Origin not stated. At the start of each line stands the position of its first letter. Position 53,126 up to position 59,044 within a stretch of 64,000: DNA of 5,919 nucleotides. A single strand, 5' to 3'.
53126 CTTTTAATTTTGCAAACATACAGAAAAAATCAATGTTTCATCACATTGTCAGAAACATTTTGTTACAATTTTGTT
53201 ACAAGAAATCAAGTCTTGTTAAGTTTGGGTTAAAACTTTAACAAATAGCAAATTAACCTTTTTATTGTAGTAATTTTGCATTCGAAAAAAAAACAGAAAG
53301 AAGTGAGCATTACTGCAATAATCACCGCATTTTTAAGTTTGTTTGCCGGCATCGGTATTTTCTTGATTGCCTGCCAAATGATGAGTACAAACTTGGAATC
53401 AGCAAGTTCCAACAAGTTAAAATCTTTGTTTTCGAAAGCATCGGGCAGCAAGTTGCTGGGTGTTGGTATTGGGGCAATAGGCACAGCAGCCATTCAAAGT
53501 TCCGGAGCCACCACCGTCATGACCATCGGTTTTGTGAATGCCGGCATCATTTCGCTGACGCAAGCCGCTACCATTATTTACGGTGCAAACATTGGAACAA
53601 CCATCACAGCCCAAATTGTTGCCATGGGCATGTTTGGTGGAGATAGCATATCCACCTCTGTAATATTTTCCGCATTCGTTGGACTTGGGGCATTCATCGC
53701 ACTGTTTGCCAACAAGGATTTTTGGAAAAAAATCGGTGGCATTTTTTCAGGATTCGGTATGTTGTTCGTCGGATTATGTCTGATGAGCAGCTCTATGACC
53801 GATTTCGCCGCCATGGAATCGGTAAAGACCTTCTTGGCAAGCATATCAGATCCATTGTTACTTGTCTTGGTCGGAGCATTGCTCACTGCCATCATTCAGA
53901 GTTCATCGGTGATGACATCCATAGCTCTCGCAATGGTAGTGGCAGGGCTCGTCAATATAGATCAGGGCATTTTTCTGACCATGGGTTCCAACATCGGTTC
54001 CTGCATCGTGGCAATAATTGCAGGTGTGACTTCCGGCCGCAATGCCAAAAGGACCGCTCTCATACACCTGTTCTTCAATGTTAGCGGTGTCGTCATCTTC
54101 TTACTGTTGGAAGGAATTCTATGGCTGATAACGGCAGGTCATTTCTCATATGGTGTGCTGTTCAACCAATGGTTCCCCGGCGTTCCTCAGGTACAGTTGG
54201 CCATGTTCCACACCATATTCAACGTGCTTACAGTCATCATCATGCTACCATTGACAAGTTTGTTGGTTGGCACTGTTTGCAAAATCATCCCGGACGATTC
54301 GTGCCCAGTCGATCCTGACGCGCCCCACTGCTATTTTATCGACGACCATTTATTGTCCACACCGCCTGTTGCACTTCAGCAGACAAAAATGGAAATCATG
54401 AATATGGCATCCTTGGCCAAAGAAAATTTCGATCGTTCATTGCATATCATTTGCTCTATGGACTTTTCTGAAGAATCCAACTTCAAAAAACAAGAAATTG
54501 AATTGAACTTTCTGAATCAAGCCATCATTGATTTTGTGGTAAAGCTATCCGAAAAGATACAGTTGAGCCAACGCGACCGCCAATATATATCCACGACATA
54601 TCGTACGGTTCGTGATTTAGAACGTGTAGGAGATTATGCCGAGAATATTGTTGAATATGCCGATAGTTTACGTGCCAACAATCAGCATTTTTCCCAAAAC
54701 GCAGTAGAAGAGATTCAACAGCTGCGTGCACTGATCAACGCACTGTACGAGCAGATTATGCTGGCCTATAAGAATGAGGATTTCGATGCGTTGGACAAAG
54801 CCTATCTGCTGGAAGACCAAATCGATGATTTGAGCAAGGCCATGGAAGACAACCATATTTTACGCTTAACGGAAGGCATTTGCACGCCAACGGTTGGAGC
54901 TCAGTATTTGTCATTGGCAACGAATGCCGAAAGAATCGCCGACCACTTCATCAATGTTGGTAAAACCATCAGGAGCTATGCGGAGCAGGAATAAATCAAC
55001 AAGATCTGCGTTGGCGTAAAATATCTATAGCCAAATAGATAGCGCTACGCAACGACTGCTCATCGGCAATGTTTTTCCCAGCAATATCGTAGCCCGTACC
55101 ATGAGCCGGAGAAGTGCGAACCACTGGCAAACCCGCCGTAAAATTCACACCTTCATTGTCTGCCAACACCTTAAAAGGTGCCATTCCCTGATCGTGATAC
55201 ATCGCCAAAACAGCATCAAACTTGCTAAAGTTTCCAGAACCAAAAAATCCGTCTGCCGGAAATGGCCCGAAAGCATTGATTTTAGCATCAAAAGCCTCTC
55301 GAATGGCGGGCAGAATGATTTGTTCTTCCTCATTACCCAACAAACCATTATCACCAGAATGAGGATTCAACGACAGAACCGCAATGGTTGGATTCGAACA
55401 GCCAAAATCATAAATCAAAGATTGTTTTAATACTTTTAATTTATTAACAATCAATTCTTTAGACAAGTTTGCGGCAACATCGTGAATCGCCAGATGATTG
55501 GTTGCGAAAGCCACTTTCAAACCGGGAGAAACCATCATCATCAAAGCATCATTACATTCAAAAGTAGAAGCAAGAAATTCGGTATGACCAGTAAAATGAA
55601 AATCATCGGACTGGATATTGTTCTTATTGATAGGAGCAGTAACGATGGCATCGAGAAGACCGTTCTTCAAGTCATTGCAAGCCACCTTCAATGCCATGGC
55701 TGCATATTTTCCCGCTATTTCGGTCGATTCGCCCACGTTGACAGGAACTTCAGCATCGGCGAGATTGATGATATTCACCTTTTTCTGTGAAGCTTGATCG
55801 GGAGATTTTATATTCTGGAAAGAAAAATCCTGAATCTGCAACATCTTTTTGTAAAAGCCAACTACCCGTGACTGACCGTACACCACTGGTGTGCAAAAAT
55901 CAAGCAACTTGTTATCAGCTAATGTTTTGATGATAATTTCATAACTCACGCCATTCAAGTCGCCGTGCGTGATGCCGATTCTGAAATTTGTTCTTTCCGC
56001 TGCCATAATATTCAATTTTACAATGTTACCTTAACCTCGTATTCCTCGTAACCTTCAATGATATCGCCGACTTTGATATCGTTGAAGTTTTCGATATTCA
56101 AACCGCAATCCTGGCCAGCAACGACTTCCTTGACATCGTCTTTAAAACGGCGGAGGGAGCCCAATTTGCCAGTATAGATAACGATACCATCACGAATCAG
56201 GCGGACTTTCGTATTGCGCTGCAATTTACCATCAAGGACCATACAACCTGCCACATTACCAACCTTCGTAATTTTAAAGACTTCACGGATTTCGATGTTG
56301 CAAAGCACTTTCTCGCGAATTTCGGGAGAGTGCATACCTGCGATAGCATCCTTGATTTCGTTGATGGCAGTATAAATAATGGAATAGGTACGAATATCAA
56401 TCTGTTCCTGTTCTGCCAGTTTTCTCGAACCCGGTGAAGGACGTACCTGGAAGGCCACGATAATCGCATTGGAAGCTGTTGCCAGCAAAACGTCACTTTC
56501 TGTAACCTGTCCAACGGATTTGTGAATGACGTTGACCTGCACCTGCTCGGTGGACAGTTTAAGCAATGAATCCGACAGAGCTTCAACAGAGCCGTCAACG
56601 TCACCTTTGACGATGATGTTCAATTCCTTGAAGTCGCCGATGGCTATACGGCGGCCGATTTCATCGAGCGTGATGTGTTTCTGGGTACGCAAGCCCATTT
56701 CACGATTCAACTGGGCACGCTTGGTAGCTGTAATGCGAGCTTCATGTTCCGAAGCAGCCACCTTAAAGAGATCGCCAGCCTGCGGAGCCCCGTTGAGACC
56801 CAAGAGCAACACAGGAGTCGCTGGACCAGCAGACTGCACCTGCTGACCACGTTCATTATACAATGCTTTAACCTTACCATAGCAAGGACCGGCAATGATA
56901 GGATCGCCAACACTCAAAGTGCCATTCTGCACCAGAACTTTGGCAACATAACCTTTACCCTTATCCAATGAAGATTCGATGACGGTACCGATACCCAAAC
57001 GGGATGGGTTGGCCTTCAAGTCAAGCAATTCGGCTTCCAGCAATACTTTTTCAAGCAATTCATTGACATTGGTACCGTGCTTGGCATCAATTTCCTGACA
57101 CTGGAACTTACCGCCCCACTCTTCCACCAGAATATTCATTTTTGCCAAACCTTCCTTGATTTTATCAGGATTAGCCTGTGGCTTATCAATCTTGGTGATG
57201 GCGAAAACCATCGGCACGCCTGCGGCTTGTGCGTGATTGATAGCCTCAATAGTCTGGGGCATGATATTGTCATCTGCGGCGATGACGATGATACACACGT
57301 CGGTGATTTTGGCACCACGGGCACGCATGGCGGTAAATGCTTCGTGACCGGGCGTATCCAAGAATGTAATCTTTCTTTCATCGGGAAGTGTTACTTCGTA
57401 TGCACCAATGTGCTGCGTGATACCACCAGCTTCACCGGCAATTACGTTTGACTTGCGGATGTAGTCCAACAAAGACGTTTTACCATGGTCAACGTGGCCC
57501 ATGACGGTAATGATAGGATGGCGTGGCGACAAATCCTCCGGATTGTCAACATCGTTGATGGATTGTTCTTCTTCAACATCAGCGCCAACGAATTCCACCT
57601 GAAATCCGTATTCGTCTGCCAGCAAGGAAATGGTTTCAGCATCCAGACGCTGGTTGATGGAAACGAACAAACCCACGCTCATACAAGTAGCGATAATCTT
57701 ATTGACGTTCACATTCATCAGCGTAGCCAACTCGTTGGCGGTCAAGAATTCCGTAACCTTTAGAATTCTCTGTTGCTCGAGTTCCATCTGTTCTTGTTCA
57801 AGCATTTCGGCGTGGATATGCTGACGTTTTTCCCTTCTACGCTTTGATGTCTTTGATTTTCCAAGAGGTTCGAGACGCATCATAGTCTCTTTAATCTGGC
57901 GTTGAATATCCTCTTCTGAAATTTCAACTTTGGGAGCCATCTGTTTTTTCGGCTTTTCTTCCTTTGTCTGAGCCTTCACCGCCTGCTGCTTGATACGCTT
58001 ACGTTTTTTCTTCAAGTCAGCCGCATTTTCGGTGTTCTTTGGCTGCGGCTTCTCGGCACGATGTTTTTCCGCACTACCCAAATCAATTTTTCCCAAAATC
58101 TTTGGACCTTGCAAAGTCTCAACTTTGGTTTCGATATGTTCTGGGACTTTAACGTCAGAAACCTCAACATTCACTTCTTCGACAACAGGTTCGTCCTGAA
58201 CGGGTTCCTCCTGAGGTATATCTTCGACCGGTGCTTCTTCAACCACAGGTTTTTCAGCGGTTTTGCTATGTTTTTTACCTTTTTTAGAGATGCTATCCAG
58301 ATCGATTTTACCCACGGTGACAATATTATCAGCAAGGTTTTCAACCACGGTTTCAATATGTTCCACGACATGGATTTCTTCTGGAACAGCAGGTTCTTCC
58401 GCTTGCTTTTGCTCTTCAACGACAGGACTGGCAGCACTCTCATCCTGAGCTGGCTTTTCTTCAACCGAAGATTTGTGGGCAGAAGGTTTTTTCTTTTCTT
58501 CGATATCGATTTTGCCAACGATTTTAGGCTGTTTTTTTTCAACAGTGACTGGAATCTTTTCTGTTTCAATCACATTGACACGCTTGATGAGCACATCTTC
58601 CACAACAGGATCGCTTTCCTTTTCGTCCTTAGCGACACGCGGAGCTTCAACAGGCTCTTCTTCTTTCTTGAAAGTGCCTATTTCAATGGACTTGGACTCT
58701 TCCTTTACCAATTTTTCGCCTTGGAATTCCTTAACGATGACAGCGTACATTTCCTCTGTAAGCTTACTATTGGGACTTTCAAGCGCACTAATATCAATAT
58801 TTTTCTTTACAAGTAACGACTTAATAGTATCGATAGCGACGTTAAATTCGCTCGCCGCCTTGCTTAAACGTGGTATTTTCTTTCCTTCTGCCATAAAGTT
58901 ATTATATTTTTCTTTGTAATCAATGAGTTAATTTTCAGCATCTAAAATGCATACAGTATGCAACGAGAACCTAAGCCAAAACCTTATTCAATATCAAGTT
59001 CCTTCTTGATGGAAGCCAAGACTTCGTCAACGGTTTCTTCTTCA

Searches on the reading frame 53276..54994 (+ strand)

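Call 30: search_protein_families(library=pfam, proteins=[window:53276-54994:+], max_evalue=0.00001)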
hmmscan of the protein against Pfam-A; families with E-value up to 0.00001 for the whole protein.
window:53276-54994:+ (572 aa): 2 families
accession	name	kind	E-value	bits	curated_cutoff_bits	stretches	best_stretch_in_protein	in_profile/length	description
PF02690.20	Na_Pi_cotrans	-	3e-48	163.8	29.1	2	28-171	1-136/137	Na+/Pi-cotransporter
PF01895.24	PhoU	-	2.9e-18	66.5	23.5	2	374-461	1-88/89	PhoU domain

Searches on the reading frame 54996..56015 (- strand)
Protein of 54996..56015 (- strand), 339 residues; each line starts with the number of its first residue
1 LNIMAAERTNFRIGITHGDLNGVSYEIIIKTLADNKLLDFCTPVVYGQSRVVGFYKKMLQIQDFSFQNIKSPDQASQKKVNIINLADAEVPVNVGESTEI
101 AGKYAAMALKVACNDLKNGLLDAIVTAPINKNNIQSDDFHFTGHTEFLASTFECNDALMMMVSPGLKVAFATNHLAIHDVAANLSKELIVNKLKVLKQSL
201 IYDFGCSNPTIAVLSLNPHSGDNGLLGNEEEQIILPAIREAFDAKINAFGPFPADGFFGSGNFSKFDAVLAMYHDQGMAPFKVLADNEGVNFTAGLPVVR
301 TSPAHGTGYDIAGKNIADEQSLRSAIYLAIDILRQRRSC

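Call 30: search_protein_families(library=pfam, proteins=[window:54996-56015:-], max_evalue=0.00001)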
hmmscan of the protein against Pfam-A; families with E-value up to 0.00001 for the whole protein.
window:54996-56015:- (339 aa): 1 family
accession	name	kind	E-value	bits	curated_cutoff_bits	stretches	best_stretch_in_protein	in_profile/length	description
PF04166.17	PdxA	-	2.7e-109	365.4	27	1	40-329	2-286/286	Pyridoxal phosphate biosynthetic protein PdxA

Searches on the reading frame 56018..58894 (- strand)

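Call 30: search_protein_families(library=pfam, proteins=[window:56018-58894:-], max_evalue=0.00001)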
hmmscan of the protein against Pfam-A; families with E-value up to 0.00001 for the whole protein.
window:56018-58894:- (958 aa): 6 families
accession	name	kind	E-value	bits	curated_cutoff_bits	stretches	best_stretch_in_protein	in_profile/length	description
PF11987.13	IF-2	-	2.6e-41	140.7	27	1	735-848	4-117/117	Translation-initiation factor 2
PF00009.33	GTP_EFTU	-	9.4e-31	107.3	26.5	1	458-618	2-183/188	Elongation factor Tu GTP binding domain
PF22042.2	EF-G_D2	-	4.4e-26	91.2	27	1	636-712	4-83/84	Elongation factor G domain 2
PF04760.21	IF2_N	-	4.2e-14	52.5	25.3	1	382-431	2-52/53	Translation initiation factor IF-2, N-terminal region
PF03144.31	GTP_EFTU_D2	-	2.1e-13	50.9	30.3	1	879-946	1-72/73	Elongation factor Tu domain 2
PF01926.29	MMR_HSR1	-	4.6e-10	40.1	21.9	1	462-568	2-113/113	50S ribosome-binding GTPase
